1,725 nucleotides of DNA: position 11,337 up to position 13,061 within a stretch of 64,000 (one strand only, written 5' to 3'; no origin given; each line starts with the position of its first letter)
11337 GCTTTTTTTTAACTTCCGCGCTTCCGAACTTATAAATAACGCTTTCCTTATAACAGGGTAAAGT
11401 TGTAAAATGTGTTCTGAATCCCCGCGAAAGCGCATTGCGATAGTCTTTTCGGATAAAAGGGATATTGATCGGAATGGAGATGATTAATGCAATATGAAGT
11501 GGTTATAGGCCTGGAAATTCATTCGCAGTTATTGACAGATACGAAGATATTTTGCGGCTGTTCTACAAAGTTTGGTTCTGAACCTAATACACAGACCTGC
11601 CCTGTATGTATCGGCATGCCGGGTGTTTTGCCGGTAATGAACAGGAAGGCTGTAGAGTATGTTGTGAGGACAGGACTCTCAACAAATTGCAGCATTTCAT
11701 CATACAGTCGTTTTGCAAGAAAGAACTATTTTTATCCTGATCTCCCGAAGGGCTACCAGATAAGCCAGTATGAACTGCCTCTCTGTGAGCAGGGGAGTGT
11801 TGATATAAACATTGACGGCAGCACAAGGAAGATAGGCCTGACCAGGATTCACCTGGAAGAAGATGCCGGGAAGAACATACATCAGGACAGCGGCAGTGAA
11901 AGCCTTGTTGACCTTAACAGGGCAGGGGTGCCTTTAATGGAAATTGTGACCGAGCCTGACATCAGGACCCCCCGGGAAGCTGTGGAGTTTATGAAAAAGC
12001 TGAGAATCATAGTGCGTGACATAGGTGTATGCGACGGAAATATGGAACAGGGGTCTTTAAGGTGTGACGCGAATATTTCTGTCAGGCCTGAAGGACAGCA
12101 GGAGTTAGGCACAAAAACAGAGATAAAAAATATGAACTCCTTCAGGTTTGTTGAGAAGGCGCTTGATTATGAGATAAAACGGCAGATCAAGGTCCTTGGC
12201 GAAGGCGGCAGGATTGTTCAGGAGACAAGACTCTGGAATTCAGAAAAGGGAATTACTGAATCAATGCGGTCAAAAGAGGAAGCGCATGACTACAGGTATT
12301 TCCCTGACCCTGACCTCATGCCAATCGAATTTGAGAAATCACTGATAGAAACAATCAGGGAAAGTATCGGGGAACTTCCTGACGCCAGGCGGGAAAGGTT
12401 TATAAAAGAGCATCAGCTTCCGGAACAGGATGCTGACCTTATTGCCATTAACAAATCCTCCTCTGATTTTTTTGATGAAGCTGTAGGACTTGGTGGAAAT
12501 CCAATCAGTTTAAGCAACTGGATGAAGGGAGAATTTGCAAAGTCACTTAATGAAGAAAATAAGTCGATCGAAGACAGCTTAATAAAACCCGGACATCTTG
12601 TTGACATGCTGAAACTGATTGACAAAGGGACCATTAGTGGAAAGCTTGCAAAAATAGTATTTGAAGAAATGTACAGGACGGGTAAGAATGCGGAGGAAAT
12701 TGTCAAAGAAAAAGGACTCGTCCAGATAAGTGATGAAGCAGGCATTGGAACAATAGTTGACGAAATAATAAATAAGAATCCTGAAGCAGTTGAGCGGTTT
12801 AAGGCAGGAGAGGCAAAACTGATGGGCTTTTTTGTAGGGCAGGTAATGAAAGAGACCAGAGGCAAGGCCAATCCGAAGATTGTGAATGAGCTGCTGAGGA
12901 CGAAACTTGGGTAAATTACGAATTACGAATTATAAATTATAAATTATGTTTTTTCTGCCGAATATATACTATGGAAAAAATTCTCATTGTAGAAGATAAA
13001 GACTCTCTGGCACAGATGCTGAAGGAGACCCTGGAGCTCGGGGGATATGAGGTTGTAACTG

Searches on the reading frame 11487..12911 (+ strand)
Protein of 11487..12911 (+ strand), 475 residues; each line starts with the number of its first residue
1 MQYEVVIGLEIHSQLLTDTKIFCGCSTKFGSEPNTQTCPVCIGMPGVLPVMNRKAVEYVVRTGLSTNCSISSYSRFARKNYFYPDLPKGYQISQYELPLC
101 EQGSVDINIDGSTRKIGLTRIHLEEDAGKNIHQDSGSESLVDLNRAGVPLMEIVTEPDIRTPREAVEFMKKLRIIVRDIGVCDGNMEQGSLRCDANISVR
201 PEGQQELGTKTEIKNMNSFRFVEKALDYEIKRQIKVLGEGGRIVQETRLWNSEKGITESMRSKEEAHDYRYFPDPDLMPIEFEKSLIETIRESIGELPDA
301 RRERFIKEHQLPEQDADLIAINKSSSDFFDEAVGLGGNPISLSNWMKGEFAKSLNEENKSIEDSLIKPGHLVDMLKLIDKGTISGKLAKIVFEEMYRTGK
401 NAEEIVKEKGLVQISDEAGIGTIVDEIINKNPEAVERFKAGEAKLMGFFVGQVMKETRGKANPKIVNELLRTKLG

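Call 17: search_protein_families(library=pfam, proteins=[window:11487-12911:+])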
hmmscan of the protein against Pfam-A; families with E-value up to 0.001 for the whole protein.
window:11487-12911:+ (475 aa): 2 families
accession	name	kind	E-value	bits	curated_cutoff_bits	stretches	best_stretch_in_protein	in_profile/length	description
PF02934.20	GatB_N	-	3e-128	427.3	23.4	1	5-288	1-277/277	GatB/GatE catalytic domain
PF02637.23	GatB_Yqey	-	4e-54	182.9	27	1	327-474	1-148/148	GatB domain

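Call 53: list_cluster_members(proteins=[window:11487-12911:+, window:15444-17348:+, window:38817-40136:-, window:36607-37443:-, L086:731-1423:+, P0124, P0209, window:60172-62961:-])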
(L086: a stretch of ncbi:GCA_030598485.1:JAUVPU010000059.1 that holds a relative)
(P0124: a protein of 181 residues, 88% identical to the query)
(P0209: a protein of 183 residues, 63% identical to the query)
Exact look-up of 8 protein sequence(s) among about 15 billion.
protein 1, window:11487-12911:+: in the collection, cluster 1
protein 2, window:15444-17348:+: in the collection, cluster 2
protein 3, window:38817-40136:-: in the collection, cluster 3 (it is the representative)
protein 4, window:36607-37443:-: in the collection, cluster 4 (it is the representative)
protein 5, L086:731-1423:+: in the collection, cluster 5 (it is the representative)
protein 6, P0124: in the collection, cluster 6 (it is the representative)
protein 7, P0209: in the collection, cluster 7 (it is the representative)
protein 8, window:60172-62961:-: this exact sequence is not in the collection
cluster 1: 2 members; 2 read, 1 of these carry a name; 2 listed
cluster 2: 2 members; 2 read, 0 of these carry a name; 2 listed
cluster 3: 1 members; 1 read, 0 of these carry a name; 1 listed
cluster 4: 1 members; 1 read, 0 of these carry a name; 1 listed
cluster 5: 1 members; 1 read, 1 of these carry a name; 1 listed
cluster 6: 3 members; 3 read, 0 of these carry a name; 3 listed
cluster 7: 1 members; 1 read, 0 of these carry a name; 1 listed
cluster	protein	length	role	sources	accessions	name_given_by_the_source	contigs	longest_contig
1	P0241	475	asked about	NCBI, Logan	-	-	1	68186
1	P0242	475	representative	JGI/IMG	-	aspartyl-tRNA(Asn)/glutamyl-tRNA(Gln) amidotransferase subunit B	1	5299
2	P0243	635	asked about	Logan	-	-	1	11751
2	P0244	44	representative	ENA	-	-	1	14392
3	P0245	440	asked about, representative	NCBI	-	-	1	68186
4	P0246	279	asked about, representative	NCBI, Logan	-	-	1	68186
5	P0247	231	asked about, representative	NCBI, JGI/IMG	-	glycosyltransferase involved in cell wall biosynthesis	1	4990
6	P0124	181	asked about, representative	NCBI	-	-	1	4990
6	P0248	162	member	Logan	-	-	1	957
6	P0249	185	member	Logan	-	-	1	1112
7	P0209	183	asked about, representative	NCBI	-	-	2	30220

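Call 54: find_homologous_proteins(query=window:11487-12911:+, max_evalue=1e-100)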
Query window:11487-12911:+ (475 aa): 8000 proteins with E <= 1e-100 among 8000 candidates; the best 120 are listed.
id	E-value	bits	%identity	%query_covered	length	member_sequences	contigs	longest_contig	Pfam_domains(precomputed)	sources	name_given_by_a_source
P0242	0.0e+0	1034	97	100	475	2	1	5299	PF02637.24,PF02934.21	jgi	jgi:aspartyl-tRNA(Asn)/glutamyl-tRNA(Gln) amidotransferase subunit B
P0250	2.4e-284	961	89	100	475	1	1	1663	PF02637.24,PF02934.21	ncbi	-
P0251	5.2e-279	943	87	100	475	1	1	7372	PF02637.24,PF02934.21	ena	-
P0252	2.1e-277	938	86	100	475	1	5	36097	PF02637.24,PF02934.21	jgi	jgi:aspartyl-tRNA(Asn)/glutamyl-tRNA(Gln) amidotransferase subunit B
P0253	1.3e-276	935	85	100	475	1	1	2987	PF02637.24,PF02934.21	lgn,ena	-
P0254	1.8e-276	935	85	100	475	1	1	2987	PF02637.24,PF02934.21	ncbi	-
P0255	2.8e-276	934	86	100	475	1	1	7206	PF02637.24,PF02934.21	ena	-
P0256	2.6e-255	865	79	100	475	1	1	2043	PF02637.24,PF02934.21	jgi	jgi:aspartyl-tRNA(Asn)/glutamyl-tRNA(Gln) amidotransferase subunit B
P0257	5.3e-255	864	79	100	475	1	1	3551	PF02637.24,PF02934.21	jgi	jgi:aspartyl-tRNA(Asn)/glutamyl-tRNA(Gln) amidotransferase subunit B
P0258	2.4e-254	862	78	100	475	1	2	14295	PF02637.24,PF02934.21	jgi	jgi:aspartyl-tRNA(Asn)/glutamyl-tRNA(Gln) amidotransferase subunit B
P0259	4.8e-254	861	78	100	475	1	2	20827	PF02637.24,PF02934.21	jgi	jgi:aspartyl-tRNA(Asn)/glutamyl-tRNA(Gln) amidotransferase subunit B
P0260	4.0e-252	855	77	100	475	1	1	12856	PF02637.24,PF02934.21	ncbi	-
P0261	4.6e-252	855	78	100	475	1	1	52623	PF02637.24,PF02934.21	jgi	jgi:aspartyl-tRNA(Asn)/glutamyl-tRNA(Gln) amidotransferase subunit B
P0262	1.0e-250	850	77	100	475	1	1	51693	PF02637.24,PF02934.21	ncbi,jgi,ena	-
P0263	5.5e-250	848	77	100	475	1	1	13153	PF02637.24,PF02934.21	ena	-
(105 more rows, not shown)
